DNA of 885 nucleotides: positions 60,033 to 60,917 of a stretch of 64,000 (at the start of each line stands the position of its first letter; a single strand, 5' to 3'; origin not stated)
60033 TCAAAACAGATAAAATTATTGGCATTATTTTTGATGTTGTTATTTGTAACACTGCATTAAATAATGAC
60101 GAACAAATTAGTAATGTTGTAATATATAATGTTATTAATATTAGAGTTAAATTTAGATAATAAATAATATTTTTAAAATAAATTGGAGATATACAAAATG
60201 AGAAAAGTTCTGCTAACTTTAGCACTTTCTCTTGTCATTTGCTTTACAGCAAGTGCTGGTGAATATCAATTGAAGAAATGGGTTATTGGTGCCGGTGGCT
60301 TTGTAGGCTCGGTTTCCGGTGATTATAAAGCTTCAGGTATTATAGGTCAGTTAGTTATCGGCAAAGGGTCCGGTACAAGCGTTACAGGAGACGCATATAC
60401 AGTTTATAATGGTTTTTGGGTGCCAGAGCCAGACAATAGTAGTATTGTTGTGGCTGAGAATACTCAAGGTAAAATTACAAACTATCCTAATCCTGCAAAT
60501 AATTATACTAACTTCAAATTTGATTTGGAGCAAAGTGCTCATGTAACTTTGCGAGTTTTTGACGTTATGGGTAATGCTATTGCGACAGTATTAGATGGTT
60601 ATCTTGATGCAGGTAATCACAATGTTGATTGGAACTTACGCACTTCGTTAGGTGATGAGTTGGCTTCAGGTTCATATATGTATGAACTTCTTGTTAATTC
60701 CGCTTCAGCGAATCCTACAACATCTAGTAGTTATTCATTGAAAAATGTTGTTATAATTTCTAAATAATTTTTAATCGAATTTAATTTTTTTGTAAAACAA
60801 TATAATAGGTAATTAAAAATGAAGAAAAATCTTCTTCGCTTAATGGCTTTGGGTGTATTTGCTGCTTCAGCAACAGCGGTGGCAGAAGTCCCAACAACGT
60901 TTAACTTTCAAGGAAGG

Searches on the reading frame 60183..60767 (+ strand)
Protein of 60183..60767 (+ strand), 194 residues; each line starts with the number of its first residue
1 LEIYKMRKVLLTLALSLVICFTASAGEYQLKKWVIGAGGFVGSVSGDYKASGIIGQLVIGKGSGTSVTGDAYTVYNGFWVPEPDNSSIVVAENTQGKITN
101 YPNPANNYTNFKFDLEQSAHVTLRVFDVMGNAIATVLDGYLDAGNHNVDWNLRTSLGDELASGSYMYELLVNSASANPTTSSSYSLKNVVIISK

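Call 54: search_protein_families(library=pfam, proteins=[window:60183-60767:+], max_evalue=0.00001)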
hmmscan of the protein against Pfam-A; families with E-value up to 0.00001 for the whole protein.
window:60183-60767:+ (194 aa): 1 family
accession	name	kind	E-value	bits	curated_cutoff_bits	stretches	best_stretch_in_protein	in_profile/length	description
PF13860.13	FlgD_ig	-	6.2e-07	29.8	27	1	109-168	12-72/79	FlgD Ig-like domain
